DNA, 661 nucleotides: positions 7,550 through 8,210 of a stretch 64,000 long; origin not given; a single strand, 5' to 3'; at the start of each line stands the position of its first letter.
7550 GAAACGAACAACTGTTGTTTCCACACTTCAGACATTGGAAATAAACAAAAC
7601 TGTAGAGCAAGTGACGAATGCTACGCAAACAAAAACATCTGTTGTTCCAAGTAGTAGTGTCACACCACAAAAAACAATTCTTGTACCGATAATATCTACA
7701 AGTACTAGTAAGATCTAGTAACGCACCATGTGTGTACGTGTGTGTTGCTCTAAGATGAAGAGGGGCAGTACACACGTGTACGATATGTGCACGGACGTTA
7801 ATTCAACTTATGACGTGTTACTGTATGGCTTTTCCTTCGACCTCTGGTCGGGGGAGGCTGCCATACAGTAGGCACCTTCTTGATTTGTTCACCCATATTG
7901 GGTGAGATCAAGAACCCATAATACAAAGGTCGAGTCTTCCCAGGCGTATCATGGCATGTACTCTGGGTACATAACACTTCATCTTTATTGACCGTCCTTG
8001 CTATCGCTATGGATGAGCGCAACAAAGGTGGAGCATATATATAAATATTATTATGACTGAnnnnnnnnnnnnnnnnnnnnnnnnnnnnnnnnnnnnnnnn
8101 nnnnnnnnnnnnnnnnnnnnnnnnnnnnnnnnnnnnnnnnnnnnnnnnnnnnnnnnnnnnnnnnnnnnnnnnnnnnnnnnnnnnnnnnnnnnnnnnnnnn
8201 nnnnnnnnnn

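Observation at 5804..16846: Candidate self-contained protein O-glycosylation module: ECF sigma and anti-sigma, then a giant Thr-rich secreted protein, then two O-antigen-ligase-family (PglL/WaaL-like) membrane proteins with TPR tails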

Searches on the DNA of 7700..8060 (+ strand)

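Call 64: search_rna_families(source=window, start=7700, end=8060, threshold=evalue, max_evalue=10)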
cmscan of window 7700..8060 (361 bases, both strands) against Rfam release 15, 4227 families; matches with E-value up to 10: 10.
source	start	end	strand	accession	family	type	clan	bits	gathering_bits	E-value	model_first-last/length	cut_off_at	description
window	7727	7789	+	RF04240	mir-4716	Gene; miRNA;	-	20.6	76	0.083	1-84/84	no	mir-4716 microRNA precursor family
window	7813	7876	+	RF03489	mir-4796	Gene; miRNA;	-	17.4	90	0.72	1-93/93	no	mir-4796 microRNA precursor family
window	7731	7782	+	RF00907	mir-941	Gene; miRNA;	-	17.2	60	2.7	1-72/72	no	mir-941 microRNA precursor family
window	7723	7791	+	RF04232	mir-9318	Gene; miRNA;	-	16.4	90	0.95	1-76/76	no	mir-9318 microRNA precursor family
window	7728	7786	+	RF03747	mir-4536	Gene; miRNA;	-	15.4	76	5.5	1-88/88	no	mir-4536 microRNA precursor family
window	7723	7791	+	RF03990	mir-4888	Gene; miRNA;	-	15.4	90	5.9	1-73/73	no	mir-4888 microRNA precursor family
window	7811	7879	+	RF00246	mir-135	Gene; miRNA;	-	15.3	59.2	2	1-88/88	no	mir-135 microRNA precursor family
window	7722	7791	+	RF04052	mir-466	Gene; miRNA;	-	14.5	85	7.3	1-80/80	no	mir-466 microRNA precursor family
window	7727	7788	+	RF03776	mir-2068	Gene; miRNA;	-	13.6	99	6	1-68/68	no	mir-2068 microRNA precursor family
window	7881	7918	-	RF00390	TYMV_upPK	Cis-reg;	-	13.1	38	6.2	1-23/23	no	turnip yellow mosaic virus upstream pseudo-knot (TYMV_upPK)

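Call 92: build_rna_model(alignment_id=A6, structure=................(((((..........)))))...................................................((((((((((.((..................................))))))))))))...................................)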
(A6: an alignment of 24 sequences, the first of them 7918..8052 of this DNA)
Model R1 built from alignment A6 (24 sequences, 181 columns); structure: as given.
model positions 115; base pairs 17; branch points 1; effective number of sequences 18.97; information 0.59 bits per position. Calibrated on 0.2 Mb of random sequence (short: E-values are rough).
structure used (alignment columns):
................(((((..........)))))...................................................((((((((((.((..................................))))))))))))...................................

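Call 93: search_with_rna_model(model_id=R1, sources=[window, L007, L008, L009, L010, L011, L012, L013, L014, L015, L016, L017, L018, L019, L020, L021, L022, L023, L024, L025, L026, L027, L028, L029, L030, L031, L032, L033, L034, L035, L036, L037, L038, L039, L040, L041, L042, L043, L044, L045, L046, L047, L048, L049, L050, L051, L052, L053, L054, L055, L056, L057, L058, L059, L060, L061, L062, L063, L064, L065, L066, L067, L068, L069, L070, L071, L072, L073, L074, L075, L076, L077, L078, L079, L080, L081, L082, L083, L084, L085, L086, L093, L094, L095], max_evalue=0.01)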
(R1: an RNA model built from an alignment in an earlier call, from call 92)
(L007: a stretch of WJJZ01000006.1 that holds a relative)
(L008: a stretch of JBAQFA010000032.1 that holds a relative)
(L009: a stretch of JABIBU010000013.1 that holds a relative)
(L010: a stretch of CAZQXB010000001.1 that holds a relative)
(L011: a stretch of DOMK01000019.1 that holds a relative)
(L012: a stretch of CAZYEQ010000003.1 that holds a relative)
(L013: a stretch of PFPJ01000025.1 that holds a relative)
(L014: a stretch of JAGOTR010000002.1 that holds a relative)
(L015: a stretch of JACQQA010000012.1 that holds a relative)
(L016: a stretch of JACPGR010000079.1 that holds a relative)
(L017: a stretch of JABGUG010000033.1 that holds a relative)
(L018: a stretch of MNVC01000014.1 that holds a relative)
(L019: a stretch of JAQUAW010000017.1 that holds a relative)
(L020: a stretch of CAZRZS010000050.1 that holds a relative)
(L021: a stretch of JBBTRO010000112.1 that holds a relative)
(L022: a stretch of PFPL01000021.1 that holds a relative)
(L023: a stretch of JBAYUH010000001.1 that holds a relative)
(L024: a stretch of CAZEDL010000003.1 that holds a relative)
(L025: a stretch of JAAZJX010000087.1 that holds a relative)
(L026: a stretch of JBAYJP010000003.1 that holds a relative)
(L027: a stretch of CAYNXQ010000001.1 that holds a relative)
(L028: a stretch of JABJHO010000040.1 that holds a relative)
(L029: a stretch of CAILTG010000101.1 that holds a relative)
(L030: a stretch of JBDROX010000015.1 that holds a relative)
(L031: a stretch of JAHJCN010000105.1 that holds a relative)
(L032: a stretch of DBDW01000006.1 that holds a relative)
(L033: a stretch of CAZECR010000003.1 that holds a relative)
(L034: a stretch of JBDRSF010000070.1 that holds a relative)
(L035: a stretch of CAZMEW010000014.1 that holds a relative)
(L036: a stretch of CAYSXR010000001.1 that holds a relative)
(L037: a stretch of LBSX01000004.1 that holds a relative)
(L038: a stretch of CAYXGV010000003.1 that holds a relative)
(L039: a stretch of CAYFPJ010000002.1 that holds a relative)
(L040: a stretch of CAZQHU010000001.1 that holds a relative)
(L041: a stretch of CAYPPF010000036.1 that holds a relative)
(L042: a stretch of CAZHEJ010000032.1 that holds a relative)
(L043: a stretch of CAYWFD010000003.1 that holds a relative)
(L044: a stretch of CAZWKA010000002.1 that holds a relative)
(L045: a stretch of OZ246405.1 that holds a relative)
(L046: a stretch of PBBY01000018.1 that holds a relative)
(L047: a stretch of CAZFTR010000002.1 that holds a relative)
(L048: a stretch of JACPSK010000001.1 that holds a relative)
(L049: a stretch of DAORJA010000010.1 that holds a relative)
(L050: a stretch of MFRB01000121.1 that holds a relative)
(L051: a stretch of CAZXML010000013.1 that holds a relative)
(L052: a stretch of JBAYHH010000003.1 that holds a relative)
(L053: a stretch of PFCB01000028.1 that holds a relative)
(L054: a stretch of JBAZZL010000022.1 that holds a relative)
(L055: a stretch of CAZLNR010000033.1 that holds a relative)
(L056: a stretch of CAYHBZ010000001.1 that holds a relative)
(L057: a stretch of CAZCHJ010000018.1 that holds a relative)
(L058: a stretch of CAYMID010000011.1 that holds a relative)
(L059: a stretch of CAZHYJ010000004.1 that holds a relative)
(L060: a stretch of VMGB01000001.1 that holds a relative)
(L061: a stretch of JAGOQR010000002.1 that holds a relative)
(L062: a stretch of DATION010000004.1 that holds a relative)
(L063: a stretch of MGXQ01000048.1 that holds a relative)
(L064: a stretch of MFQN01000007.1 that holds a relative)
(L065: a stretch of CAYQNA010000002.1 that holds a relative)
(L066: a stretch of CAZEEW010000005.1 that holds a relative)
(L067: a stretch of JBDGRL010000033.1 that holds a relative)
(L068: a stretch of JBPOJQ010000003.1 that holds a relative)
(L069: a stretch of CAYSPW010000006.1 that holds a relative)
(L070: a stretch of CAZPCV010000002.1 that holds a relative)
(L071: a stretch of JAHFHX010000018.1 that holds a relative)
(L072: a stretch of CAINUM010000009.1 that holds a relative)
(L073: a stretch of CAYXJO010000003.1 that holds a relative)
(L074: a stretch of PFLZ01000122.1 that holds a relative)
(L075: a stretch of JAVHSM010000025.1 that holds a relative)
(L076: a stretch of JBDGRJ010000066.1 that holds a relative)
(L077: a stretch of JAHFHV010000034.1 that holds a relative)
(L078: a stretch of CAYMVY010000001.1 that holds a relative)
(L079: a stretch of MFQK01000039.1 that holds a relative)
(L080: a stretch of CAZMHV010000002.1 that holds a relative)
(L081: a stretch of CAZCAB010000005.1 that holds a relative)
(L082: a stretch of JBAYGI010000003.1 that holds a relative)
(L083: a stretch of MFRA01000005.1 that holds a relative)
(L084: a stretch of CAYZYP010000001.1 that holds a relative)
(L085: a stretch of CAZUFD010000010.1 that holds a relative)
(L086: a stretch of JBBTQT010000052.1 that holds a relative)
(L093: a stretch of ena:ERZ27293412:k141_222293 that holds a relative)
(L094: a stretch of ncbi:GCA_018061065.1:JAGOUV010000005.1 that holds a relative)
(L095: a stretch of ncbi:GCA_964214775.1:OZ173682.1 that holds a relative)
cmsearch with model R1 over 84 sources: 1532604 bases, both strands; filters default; matches with E-value up to 0.01: 44.
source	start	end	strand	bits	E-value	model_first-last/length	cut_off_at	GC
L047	2966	3078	+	87.5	6.3e-16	1-115/115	no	0.36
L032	6320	6438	+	83.9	3.7e-15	1-115/115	no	0.4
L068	6011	6127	+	81.4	1.3e-14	1-115/115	no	0.46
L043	3523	3638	+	79.9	2.8e-14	1-115/115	no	0.44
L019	4058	4179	+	79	4.2e-14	1-115/115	no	0.41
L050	1778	1899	+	79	4.2e-14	1-115/115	no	0.41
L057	2671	2786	+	77.6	8.5e-14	1-115/115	no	0.5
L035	6009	6124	+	74.5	4e-13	1-115/115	no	0.48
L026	6044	6157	+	74.3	4.4e-13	1-115/115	no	0.45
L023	5862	5984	+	73.7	6e-13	1-115/115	no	0.38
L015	5246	5355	+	73.4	6.7e-13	1-115/115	no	0.43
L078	5192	5308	+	71.7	1.6e-12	1-115/115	no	0.46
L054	1388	1500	+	71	2.3e-12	1-115/115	no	0.4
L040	5564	5678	+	70.4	3.1e-12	1-115/115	no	0.37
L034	705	834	+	68.7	7e-12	1-115/115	no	0.45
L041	1076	1183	+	68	9.8e-12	1-115/115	no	0.37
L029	5995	6109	+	65.1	4.1e-11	1-115/115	no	0.39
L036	6089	6205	+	64.2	6.5e-11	1-115/115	no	0.37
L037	6002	6115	+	62.5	1.5e-10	1-115/115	no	0.41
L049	6012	6130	+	61.7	2.2e-10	1-115/115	no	0.45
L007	1538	1654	+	58.8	9.4e-10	1-115/115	no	0.34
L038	114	249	+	56.4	3.1e-09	1-115/115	no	0.43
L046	5240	5352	+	54.5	8.2e-09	1-115/115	no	0.33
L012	5063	5183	+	53.8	1.2e-08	1-115/115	no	0.4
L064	5235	5342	+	53.8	1.2e-08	1-115/115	no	0.41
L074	61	187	+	52.9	1.8e-08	1-115/115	no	0.42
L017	3195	3309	+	51.7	3.2e-08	1-115/115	no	0.43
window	7921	8047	+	51.4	3.8e-08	1-115/115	no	0.43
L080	2988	3129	+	51.2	4.2e-08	1-115/115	no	0.45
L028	3026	3136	+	49.9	8.1e-08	1-115/115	no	0.39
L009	5868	6000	+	47.1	3.1e-07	1-115/115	no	0.43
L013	1647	1775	+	45.2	8.1e-07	1-115/115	no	0.4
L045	3000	3118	+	44.6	1.1e-06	1-115/115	no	0.42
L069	2772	2902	+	44.3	1.3e-06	1-115/115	no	0.48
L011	4679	4824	+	41.7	4.5e-06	1-115/115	no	0.38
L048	5105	5221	+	41.2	6e-06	1-115/115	no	0.39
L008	4789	4934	+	37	4.7e-05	1-115/115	no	0.4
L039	3044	3165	+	30.9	0.00097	1-115/115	no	0.43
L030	3198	3312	+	30.4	0.0013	1-115/115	no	0.44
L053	5277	5403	+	30.2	0.0014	1-115/115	no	0.46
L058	5900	5992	+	29.7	0.0018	1-115/115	no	0.43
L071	1501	1629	+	29.2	0.0022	1-115/115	no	0.5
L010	5195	5314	+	28.5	0.0032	1-115/115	no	0.49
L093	8874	8949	+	27.5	0.0054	1-115/115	no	0.32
